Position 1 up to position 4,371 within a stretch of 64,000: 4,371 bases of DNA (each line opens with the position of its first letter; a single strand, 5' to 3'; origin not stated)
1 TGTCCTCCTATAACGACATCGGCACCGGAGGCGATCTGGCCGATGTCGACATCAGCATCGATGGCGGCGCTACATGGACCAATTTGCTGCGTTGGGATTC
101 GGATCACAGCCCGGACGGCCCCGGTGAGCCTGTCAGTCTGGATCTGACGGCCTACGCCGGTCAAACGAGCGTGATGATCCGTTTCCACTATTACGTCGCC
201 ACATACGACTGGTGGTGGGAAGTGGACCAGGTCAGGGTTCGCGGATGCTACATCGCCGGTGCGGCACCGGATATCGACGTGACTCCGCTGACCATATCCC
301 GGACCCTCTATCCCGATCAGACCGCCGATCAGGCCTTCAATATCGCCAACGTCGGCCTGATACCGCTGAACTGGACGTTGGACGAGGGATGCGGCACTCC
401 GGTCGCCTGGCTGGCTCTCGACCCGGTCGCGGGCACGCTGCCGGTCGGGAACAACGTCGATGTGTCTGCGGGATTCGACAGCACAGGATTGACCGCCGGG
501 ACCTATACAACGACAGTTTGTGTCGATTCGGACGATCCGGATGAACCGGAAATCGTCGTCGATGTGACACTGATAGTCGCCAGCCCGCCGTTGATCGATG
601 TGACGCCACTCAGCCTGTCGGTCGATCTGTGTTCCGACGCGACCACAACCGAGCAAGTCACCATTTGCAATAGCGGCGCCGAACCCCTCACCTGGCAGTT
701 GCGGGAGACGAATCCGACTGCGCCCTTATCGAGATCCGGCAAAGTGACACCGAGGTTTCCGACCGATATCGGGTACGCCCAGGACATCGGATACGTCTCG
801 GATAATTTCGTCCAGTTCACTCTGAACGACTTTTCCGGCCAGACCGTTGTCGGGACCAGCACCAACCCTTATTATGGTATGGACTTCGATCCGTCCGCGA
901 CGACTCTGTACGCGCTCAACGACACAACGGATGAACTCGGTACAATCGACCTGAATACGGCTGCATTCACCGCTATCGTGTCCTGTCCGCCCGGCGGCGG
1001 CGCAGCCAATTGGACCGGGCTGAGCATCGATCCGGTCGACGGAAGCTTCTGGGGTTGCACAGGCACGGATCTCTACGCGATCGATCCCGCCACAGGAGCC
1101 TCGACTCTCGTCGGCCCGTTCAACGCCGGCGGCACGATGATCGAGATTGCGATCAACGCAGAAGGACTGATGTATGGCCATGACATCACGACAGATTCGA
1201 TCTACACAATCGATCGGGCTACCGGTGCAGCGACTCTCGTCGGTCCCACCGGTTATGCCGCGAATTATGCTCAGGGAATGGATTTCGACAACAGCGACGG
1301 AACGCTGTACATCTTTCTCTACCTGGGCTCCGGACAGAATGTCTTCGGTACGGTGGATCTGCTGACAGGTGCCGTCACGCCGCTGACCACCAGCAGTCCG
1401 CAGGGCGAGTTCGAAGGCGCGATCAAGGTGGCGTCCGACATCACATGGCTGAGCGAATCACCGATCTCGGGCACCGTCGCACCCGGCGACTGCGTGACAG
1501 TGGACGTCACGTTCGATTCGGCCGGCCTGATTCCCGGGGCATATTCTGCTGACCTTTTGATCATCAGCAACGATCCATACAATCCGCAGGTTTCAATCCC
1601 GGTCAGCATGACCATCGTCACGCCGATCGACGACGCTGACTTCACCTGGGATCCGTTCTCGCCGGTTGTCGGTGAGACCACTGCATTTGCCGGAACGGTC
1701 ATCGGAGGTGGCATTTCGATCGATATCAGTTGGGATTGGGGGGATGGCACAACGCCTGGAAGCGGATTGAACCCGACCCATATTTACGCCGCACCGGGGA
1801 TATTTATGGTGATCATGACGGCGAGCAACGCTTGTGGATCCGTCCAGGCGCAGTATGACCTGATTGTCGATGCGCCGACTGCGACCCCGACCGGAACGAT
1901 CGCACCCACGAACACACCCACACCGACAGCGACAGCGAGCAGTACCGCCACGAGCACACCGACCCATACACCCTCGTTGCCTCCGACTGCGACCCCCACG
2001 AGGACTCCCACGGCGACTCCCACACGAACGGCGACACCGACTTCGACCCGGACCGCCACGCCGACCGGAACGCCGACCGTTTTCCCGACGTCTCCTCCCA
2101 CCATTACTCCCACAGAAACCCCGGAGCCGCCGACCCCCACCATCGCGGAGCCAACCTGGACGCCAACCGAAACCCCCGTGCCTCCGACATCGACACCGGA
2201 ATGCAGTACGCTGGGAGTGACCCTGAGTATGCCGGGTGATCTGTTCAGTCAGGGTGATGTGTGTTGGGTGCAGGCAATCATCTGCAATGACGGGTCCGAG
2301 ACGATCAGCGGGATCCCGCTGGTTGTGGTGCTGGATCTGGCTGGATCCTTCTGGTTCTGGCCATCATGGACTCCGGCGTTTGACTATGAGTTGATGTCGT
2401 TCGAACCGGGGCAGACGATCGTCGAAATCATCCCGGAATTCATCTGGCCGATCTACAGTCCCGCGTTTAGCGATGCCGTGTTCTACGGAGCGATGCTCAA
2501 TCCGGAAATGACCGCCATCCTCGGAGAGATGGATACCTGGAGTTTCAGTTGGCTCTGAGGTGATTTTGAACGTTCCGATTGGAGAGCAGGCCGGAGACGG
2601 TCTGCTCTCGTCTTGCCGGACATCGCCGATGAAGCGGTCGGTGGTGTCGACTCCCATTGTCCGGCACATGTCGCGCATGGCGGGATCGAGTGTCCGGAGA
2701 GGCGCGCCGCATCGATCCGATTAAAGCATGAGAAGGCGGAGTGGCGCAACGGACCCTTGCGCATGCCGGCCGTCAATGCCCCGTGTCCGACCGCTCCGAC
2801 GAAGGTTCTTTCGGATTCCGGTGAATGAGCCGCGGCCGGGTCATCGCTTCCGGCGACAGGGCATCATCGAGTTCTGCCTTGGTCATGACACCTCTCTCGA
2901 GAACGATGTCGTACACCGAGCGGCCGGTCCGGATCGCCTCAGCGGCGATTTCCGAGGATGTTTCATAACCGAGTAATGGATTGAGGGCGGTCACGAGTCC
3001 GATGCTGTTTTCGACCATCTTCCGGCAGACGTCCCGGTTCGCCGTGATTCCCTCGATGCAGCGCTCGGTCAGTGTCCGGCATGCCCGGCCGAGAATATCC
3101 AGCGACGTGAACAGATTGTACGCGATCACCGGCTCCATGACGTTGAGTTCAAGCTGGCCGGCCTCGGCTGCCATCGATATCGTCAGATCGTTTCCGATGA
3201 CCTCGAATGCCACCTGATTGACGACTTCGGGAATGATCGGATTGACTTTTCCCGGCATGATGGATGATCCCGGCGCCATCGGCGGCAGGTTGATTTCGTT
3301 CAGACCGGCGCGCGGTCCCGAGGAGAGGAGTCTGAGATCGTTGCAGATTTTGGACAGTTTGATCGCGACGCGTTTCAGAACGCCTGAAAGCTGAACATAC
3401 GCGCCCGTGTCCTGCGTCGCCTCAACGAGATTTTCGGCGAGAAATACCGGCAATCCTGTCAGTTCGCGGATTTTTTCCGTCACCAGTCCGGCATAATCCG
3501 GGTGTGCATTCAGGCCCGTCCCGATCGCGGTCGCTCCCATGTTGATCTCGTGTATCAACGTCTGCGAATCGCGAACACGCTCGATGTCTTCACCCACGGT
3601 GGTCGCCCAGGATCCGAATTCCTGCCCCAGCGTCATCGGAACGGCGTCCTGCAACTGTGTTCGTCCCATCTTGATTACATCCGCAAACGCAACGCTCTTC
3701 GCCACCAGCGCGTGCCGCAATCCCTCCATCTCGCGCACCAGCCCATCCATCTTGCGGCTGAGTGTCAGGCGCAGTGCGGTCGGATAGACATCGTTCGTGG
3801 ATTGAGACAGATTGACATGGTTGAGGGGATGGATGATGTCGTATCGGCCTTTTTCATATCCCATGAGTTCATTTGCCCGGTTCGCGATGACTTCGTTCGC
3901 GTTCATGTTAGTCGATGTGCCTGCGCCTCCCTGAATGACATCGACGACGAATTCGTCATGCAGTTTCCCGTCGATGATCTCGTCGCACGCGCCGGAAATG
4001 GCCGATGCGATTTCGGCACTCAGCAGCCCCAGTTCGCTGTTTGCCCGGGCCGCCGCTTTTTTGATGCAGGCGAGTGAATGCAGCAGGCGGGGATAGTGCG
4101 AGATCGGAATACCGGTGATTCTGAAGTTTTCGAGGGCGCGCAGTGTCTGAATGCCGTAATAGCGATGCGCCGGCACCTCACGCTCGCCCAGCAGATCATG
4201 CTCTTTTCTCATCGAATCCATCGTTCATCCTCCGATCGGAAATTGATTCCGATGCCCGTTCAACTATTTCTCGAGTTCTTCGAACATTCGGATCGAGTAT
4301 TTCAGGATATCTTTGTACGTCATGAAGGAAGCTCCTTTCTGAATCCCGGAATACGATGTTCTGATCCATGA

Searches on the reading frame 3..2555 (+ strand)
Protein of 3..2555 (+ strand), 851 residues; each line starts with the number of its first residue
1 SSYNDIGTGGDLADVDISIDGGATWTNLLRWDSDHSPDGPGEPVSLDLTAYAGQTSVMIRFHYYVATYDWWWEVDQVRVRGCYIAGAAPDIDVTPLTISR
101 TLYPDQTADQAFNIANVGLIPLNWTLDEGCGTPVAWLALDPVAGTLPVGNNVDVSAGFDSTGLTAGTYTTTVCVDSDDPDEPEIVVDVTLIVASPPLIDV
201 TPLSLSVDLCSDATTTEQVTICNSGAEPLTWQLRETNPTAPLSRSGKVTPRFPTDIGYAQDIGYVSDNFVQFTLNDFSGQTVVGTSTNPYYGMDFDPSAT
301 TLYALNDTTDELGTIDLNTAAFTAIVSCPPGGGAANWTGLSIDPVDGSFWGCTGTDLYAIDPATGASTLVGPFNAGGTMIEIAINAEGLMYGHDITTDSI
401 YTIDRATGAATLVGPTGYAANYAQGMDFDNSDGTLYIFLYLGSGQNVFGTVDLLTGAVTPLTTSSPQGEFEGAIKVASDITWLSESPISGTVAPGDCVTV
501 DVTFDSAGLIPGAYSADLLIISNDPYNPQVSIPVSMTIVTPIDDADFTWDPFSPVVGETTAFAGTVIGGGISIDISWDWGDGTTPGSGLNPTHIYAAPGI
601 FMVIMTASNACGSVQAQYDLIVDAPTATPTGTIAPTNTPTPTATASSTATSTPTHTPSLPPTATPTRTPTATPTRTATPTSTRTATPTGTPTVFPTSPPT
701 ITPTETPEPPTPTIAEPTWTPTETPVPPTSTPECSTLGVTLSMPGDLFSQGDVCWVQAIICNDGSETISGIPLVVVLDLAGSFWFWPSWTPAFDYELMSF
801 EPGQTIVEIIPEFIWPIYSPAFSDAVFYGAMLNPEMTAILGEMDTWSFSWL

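Call 49: search_protein_families(library=pfam, proteins=[window:3-2555:+], max_evalue=0.01)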
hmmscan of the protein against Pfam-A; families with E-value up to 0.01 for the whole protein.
window:3-2555:+ (851 aa): 8 families
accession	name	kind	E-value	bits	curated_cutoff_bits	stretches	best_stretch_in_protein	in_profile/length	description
PF22544.2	HYDIN_VesB_CFA65-like_Ig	-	1.1e-11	45.2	25.5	2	484-532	50-95/100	HYDIN/CFA65/VesB-like, Ig-like domain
PF00801.26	PKD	-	1.8e-11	44.3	23.5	1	556-622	13-80/80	PKD domain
PF14339.12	DUF4394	-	9.1e-10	38.7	29.6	0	386-430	36-81/230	Domain of unknown function (DUF4394)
PF19190.6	BACON_2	-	2.7e-09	37.3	25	1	105-177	16-84/94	Viral BACON domain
PF18911.6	PKD_4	-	1.1e-07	32.2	27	1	571-616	33-77/85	PKD domain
PF21959.2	DUF6923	-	6.3e-06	26.6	27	1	284-437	30-190/234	Repeat of unknown function (DUF6923)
PF24507.1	Ig_CFAP65_4th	-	0.00061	20.6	27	0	486-521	28-61/76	CFAP65, fourth Ig-like domain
PF14524.12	Wzt_C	-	0.0018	18.7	30.4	0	480-523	67-108/143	Wzt C-terminal domain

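Call 68: search_protein_families(library=ncbifam, proteins=[window:3-2555:+], max_evalue=0.001)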
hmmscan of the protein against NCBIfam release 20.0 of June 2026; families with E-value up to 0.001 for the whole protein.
window:3-2555:+ (851 aa): 1 family
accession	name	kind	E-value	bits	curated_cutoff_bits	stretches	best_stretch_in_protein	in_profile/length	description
NF058578.1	CPR_pilus_PamR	equivalog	0.00045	19.2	300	1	565-614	173-229/297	pilus system RbmA-like protein PamR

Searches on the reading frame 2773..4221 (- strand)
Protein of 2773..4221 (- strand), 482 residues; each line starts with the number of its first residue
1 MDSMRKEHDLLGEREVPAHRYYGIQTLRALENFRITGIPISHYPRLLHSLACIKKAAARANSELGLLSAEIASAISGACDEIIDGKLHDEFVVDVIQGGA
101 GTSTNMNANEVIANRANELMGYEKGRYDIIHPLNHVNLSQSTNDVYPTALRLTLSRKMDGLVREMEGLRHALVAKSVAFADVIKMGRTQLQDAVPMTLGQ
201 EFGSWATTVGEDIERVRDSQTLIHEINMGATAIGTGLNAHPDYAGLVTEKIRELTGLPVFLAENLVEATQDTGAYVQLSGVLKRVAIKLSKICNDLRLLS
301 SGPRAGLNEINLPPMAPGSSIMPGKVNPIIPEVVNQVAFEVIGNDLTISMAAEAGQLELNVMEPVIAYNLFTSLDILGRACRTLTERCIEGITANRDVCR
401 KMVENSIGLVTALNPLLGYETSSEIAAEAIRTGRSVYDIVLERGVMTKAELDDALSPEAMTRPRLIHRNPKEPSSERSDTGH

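Call 18: search_protein_families(library=pfam, proteins=[window:2773-4221:-], max_evalue=0.001)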
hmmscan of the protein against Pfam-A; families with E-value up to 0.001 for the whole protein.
window:2773-4221:- (482 aa): 2 families
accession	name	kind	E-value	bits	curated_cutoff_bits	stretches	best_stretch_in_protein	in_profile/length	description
PF00206.25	Lyase_1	-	7.2e-100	334.8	27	1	12-343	1-312/312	Lyase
PF10415.14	FumaraseC_C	-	4.5e-22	78.7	32.5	1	409-462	1-54/54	Fumarase C C-terminus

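Call 28: list_cluster_members(proteins=[window:2773-4218:-, window:20275-21786:-, P0005, P0006, P0007, P0009, P0012, P0013, P0018, P0064])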
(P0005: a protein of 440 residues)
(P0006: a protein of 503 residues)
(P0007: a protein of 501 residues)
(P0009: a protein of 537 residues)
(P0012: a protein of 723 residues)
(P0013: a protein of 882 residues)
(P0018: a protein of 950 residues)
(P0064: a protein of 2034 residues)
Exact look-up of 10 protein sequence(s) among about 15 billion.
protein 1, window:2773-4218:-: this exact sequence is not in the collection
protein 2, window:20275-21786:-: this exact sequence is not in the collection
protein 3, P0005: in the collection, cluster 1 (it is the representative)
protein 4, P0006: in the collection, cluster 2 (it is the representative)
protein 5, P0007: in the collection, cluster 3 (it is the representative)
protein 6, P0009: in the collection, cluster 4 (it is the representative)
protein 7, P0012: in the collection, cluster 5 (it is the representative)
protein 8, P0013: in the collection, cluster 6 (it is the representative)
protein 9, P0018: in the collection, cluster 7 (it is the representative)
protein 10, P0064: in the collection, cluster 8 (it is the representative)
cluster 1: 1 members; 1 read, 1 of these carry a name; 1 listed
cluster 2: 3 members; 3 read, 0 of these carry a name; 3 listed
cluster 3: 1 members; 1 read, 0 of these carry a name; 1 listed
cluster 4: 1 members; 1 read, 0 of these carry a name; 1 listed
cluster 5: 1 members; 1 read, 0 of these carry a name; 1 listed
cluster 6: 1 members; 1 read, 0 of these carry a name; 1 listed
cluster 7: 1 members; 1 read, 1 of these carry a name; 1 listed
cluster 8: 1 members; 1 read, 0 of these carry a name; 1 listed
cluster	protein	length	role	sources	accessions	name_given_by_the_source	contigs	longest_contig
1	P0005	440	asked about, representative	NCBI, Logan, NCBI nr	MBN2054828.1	hypothetical protein JW905_07895 [bacterium] | hypothetical protein [candidate division CSSED10-310 bacterium]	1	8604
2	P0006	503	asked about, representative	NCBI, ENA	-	-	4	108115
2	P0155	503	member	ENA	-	-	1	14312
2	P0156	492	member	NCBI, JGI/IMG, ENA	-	-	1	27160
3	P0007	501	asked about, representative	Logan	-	-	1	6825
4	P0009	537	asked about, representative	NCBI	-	-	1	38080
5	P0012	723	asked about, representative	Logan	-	-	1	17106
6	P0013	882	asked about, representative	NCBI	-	-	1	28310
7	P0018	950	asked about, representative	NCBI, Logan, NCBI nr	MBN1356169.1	hypothetical protein JXA40_07865 [bacterium] | hypothetical protein [candidate division CSSED10-310 bacterium]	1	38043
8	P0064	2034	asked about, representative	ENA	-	-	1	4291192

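Call 59: find_homologous_proteins(query=window:2773-4218:-, max_evalue=1e-50)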
Query window:2773-4218:- (481 aa): 8000 proteins with E <= 1e-50 among 8000 candidates; the best 120 are listed.
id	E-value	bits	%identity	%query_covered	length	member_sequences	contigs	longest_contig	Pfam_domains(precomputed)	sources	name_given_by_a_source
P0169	0.0e+0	1057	100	100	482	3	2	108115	PF10415.15,PF00206.26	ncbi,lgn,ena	-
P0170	7.2e-264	894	86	97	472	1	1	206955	PF10415.15,PF00206.26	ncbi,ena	-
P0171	6.6e-263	891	86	97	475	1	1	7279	PF10415.15,PF00206.26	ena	-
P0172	1.2e-256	870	84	96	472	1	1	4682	PF10415.15,PF00206.26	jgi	-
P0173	1.2e-255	867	83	97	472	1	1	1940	PF10415.15,PF00206.26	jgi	jgi:aspartate ammonia-lyase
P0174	7.8e-255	864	84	96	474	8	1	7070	PF10415.15,PF00206.26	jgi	jgi:aspartate ammonia-lyase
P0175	8.9e-255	864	83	96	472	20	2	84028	PF10415.15,PF00206.26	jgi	-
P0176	3.0e-253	859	83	98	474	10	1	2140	PF10415.15,PF00206.26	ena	-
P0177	8.8e-252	854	82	98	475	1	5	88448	PF10415.15,PF00206.26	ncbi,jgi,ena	-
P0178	1.1e-251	854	82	97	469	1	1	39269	PF10415.15,PF00206.26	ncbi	-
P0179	1.1e-251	854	82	97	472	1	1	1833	PF10415.15,PF00206.26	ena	-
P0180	1.8e-251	853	83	96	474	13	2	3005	PF10415.15,PF00206.26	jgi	jgi:aspartate ammonia-lyase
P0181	5.4e-251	852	82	98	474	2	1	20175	PF10415.15,PF00206.26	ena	-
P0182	5.2e-250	848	81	96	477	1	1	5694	PF10415.15,PF00206.26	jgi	jgi:aspartate ammonia-lyase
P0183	1.0e-248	844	81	96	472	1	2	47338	PF10415.15,PF00206.26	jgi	jgi:aspartate ammonia-lyase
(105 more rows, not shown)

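Call 60: find_encoding_contigs(protein=P0169, flank=1000, max_places=4)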
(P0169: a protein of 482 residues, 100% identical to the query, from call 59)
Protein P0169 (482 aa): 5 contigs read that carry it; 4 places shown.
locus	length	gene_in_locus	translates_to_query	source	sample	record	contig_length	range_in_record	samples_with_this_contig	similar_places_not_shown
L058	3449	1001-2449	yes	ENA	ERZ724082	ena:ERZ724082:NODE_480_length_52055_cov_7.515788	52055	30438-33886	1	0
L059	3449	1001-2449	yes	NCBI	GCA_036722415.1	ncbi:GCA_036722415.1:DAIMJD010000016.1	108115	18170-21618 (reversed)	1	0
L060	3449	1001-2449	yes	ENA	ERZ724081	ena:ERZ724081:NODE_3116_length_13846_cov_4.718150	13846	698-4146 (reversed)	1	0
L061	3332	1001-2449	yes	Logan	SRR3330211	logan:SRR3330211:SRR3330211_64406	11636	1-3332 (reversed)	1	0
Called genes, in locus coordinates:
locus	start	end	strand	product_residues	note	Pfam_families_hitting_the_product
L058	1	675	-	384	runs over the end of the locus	PF00248:Aldo_ket_red, PF13187:Fer4_9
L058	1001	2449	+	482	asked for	PF00206:Lyase_1, PF10415:FumaraseC_C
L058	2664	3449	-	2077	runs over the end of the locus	PF01344:Kelch_1, PF24681:Kelch_KLHDC2_KLHL20_DRC7, PF25210:Kelch_FKB95, PF13415:Beta-prop_FBX42, PF24981:Beta-prop_ATRN-LZTR1, PF25210:Kelch_FKB95, PF00801:PKD, PF18911:PKD_4, +12 more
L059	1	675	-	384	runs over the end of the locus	PF00248:Aldo_ket_red, PF13187:Fer4_9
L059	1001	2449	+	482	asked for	PF00206:Lyase_1, PF10415:FumaraseC_C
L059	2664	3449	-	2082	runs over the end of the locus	PF01344:Kelch_1, PF24681:Kelch_KLHDC2_KLHL20_DRC7, PF25210:Kelch_FKB95, PF13415:Beta-prop_FBX42, PF24981:Beta-prop_ATRN-LZTR1, PF25210:Kelch_FKB95, PF00801:PKD, PF18911:PKD_4, +13 more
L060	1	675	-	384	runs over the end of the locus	PF00248:Aldo_ket_red, PF13187:Fer4_9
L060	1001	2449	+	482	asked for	PF00206:Lyase_1, PF10415:FumaraseC_C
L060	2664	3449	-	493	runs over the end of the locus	?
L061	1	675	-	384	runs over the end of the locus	PF00248:Aldo_ket_red, PF13187:Fer4_9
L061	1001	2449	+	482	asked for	PF00206:Lyase_1, PF10415:FumaraseC_C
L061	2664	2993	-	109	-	-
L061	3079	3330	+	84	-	?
